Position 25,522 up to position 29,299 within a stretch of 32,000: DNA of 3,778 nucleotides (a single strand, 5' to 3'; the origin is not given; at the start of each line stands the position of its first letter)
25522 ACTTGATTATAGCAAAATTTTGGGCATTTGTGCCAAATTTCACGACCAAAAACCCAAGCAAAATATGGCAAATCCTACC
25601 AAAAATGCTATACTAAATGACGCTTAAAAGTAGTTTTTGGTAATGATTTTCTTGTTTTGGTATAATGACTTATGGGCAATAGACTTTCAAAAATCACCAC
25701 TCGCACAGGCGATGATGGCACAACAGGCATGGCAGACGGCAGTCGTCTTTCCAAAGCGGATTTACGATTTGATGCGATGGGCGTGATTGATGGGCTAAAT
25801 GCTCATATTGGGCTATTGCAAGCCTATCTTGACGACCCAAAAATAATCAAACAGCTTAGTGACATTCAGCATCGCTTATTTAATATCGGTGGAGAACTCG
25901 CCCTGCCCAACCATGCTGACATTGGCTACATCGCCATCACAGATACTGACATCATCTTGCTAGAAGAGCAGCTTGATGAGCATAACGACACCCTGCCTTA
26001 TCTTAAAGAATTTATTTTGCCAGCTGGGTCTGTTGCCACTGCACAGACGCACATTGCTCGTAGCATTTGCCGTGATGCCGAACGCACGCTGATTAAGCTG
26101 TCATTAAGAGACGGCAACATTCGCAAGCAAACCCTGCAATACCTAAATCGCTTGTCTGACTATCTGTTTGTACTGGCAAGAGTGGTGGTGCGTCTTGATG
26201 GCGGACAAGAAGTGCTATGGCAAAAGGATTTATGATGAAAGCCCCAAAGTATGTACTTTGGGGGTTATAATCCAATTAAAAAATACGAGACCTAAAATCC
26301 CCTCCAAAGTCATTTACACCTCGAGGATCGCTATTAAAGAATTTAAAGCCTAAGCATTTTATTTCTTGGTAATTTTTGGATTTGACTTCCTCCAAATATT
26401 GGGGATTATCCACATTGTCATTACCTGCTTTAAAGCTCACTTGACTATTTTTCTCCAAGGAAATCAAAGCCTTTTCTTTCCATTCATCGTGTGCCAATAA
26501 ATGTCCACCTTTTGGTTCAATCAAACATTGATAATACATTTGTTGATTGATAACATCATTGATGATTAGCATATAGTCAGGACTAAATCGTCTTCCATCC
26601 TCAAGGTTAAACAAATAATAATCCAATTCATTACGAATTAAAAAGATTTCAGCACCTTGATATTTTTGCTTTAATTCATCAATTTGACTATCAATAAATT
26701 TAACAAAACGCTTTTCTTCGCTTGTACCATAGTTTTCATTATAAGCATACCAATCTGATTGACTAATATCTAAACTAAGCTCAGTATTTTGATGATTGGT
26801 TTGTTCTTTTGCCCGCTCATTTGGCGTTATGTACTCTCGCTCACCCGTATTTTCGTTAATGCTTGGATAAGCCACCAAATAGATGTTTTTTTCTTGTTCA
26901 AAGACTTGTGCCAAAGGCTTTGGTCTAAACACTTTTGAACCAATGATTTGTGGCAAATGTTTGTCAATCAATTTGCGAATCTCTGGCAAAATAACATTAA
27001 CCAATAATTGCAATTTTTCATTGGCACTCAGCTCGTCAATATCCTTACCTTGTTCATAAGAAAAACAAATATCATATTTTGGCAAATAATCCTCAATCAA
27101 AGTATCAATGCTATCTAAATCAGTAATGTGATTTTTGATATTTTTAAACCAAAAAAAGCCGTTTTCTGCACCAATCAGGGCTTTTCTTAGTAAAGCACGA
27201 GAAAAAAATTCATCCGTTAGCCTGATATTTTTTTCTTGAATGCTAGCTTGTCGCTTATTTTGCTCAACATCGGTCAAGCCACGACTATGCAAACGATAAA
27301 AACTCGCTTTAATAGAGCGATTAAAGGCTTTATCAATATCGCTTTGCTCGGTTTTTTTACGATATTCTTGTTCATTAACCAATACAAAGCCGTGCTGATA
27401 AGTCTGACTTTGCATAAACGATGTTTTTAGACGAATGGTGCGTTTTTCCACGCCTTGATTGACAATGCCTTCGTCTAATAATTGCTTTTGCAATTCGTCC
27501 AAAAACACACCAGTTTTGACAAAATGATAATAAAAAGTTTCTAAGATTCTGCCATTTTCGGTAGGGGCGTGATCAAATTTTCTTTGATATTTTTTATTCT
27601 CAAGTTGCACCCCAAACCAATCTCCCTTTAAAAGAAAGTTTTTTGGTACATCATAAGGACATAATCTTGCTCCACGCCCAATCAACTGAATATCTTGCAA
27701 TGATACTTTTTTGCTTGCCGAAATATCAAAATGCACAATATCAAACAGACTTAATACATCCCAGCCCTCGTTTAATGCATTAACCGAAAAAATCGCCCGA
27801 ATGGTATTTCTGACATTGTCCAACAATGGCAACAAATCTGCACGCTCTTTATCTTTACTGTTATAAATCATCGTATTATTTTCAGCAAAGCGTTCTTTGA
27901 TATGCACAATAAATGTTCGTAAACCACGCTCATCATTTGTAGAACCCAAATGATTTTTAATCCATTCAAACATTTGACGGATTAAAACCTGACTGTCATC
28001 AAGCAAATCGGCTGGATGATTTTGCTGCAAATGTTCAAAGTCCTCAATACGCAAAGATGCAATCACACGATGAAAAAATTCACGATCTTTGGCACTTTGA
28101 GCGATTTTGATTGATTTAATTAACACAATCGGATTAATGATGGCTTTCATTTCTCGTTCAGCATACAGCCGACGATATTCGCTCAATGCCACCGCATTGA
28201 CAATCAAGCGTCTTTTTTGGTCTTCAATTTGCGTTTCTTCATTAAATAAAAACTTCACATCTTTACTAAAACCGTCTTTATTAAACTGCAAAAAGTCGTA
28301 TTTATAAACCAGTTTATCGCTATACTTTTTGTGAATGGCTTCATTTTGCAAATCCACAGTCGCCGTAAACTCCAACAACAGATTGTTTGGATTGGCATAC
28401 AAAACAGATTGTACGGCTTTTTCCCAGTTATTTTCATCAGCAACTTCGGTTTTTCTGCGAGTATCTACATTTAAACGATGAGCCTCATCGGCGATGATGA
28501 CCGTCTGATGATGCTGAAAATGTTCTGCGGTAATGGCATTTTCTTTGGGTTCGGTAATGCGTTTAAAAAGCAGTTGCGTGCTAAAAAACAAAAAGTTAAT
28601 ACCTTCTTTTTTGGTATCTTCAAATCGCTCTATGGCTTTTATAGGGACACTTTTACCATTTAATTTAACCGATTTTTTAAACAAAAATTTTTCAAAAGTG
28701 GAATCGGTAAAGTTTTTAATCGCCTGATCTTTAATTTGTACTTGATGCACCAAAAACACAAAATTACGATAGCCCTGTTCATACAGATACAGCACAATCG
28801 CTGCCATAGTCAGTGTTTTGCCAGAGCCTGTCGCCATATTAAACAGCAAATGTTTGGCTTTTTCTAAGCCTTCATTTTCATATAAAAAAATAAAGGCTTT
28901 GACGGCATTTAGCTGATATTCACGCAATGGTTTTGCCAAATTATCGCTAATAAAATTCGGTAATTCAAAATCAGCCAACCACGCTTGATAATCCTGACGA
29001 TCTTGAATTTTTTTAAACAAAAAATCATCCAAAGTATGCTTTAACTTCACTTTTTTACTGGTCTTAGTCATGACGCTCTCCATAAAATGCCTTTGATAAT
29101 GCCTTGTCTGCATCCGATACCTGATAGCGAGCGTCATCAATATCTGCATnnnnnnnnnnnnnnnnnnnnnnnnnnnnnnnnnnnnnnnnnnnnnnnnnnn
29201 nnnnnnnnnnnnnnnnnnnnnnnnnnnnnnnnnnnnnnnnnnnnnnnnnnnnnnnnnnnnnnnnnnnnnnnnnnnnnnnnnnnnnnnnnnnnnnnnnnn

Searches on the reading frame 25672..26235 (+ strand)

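Call 16: search_protein_families(library=pfam, proteins=[window:25672-26235:+], max_evalue=0.00001)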
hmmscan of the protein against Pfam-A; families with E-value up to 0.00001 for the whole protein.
window:25672-26235:+ (187 aa): 1 family
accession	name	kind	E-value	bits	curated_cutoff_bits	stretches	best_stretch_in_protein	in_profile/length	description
PF01923.23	Cob_adeno_trans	-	2.8e-53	180.9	24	1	8-172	1-171/171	Cobalamin adenosyltransferase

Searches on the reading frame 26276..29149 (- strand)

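Call 16: search_protein_families(library=pfam, proteins=[window:26276-29149:-], max_evalue=0.00001)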
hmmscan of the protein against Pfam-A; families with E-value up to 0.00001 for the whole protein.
window:26276-29149:- (957 aa): 3 families
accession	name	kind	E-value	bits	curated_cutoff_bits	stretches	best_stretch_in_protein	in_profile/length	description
PF04851.21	ResIII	-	5.9e-29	101.5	22.5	1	74-265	3-162/164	Type III restriction enzyme, res subunit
PF18766.7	SWI2_SNF2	-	1.6e-09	38.2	26.7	1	79-303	2-193/221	SWI2/SNF2 ATPase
PF00270.35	DEAD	-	3.9e-08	33.6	26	1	97-266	13-161/167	DEAD/DEAH box helicase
